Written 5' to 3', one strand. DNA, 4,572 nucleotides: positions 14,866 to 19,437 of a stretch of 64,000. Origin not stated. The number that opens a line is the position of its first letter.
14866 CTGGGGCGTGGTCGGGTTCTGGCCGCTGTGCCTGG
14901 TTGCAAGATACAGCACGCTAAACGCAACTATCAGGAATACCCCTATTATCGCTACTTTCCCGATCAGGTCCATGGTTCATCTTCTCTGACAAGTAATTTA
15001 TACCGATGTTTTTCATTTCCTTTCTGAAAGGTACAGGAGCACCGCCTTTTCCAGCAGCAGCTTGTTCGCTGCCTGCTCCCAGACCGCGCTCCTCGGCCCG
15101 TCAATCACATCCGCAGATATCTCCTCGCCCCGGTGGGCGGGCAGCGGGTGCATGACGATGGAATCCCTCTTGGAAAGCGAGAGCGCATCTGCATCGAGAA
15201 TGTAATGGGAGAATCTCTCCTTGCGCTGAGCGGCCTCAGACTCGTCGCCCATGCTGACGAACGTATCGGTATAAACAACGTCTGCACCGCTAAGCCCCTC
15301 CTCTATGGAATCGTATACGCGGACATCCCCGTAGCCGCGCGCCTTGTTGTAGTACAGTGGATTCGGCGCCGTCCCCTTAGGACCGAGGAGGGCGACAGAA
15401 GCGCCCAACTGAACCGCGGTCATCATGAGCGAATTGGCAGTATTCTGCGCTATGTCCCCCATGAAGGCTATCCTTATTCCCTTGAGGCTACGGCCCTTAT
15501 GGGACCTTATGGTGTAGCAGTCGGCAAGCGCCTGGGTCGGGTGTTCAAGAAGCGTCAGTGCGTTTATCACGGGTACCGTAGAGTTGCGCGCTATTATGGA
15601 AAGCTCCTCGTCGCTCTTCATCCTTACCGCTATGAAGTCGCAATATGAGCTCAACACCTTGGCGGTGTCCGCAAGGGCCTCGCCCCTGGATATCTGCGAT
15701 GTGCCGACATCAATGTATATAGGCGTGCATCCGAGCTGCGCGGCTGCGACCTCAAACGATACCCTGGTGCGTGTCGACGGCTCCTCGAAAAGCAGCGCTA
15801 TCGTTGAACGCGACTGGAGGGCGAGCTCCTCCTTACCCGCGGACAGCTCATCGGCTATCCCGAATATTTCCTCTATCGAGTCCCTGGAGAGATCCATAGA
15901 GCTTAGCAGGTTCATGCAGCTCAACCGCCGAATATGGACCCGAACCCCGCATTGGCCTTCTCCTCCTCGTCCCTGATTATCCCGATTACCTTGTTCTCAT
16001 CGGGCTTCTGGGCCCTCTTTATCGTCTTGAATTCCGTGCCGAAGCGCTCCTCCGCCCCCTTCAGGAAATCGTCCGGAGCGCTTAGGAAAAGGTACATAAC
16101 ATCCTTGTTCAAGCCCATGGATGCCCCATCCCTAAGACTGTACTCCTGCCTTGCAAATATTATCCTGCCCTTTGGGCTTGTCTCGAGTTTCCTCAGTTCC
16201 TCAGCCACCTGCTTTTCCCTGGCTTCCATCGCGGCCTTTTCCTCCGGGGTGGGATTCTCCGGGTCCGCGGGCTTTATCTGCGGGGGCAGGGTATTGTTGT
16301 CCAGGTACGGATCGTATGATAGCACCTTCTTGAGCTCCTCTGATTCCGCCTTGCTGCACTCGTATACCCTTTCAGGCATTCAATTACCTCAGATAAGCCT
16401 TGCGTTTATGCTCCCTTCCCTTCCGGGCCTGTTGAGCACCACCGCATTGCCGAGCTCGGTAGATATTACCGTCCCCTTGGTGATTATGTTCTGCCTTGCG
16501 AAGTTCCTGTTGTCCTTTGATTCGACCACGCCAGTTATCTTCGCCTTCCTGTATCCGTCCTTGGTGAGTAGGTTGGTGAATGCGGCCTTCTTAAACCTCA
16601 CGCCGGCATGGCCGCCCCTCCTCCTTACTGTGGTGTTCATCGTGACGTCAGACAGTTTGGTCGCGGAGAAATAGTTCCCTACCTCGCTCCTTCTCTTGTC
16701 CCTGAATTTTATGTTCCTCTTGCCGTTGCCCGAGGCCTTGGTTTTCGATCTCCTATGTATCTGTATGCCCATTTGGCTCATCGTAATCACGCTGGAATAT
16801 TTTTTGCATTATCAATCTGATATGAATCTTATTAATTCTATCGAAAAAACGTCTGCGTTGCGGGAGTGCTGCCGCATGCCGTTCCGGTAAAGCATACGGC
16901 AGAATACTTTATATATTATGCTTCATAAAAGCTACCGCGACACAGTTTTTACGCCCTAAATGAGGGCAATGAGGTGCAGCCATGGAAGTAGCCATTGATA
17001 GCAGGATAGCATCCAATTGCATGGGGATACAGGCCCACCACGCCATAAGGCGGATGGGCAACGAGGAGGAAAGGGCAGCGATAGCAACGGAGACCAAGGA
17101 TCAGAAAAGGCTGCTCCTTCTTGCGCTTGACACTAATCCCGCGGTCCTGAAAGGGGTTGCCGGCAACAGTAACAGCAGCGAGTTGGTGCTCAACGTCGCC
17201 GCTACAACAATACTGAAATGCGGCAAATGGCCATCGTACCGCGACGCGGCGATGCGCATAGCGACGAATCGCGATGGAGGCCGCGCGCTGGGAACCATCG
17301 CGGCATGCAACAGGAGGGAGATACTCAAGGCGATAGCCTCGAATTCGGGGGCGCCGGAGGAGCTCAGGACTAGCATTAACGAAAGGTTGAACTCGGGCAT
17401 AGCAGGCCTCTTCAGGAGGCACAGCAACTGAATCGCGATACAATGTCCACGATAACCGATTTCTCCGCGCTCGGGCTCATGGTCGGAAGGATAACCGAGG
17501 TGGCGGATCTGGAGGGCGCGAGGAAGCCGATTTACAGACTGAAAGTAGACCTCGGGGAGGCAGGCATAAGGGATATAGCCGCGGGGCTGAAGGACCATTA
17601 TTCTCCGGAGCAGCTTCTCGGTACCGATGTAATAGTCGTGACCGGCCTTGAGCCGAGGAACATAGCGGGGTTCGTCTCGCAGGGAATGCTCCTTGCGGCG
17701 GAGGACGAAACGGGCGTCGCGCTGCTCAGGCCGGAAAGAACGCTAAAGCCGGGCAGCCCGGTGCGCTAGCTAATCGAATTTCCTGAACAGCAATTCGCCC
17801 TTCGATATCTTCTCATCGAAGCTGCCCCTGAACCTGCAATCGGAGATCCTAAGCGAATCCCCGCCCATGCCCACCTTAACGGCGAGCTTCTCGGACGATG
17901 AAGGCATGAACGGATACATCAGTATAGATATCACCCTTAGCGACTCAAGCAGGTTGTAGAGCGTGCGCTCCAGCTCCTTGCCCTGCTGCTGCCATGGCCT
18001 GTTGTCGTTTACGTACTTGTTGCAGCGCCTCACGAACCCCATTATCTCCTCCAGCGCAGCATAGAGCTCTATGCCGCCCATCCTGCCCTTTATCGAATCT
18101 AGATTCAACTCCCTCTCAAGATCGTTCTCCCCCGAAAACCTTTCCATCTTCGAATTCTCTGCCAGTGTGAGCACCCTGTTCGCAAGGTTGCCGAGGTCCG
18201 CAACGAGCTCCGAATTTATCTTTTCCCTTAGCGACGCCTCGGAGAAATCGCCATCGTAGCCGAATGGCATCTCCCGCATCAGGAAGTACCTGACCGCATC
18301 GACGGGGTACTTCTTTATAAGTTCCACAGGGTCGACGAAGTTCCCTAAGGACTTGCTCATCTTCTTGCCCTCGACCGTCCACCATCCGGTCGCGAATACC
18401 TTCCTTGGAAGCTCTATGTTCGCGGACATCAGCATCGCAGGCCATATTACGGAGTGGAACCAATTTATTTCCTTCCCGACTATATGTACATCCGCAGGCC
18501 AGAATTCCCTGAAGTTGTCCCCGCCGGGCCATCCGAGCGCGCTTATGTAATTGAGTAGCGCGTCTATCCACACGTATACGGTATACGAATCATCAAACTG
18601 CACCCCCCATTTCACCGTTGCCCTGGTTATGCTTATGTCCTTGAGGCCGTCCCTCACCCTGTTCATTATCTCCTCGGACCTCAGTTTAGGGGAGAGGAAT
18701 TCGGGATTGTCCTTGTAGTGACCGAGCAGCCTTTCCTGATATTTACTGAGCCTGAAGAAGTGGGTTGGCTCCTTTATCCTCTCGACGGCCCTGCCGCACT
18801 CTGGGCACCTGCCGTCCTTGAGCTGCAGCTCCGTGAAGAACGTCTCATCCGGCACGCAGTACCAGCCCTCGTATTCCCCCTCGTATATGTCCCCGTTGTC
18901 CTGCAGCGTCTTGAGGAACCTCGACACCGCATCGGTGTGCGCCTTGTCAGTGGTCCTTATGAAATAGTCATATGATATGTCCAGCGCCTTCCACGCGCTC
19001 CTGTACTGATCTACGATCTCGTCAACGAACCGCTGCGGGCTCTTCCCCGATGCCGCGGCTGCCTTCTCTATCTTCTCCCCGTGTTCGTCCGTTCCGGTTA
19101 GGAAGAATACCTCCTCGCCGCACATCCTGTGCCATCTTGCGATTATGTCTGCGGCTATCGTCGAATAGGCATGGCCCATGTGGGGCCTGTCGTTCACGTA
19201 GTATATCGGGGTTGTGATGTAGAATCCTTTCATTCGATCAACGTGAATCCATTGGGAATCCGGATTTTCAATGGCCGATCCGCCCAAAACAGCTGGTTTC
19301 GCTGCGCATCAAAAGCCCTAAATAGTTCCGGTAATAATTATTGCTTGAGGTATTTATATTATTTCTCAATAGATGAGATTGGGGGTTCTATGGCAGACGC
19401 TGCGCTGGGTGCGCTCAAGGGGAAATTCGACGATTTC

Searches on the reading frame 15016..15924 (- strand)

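Call 49: search_protein_families(library=pfam, proteins=[window:15016-15924:-], max_evalue=0.001)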
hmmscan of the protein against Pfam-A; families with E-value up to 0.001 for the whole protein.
window:15016-15924:- (303 aa): 2 families
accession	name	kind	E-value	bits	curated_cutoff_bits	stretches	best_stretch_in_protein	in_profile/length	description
PF00185.30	OTCace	-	3.1e-45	154.5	29.4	1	148-299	1-157/157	Aspartate/ornithine carbamoyltransferase, Asp/Orn binding domain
PF02729.26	OTCace_N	-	4.3e-43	147.4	29.9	1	5-140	2-147/148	Aspartate/ornithine carbamoyltransferase, carbamoyl-P binding domain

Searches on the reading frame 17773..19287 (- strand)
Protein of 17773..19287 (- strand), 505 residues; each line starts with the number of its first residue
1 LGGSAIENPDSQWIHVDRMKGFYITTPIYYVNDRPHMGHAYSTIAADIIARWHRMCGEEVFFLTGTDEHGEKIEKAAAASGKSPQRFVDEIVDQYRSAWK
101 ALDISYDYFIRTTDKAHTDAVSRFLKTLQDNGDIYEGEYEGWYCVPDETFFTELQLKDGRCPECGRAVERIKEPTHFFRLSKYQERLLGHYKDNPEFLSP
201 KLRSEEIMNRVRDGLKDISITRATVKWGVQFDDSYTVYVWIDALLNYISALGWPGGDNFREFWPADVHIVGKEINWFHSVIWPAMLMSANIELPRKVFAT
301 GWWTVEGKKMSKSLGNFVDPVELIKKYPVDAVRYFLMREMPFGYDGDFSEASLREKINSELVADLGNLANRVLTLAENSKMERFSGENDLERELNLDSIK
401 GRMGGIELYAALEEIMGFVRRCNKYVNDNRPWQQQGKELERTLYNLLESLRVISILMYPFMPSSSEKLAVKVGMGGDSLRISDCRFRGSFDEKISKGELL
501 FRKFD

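Call 49: search_protein_families(library=pfam, proteins=[window:17773-19287:-], max_evalue=0.001)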
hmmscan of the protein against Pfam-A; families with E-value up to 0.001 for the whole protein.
window:17773-19287:- (505 aa): 4 families
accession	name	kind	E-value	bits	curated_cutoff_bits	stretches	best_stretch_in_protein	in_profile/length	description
PF09334.17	tRNA-synt_1g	-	1.2e-108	363.8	20.1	2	172-373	179-391/391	tRNA synthetases class I (M)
PF00133.28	tRNA-synt_1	-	1.6e-32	113.2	22.7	2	19-230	22-242/414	tRNA synthetases class I (I, L, M and V)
PF01406.26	tRNA-synt_1e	-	4e-21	76.1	27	2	31-157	19-145/301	tRNA synthetases class I (C) catalytic domain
PF08264.19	Anticodon_1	-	5.1e-06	26.9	25.1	1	403-469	19-87/148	Anticodon-binding domain of tRNA ligase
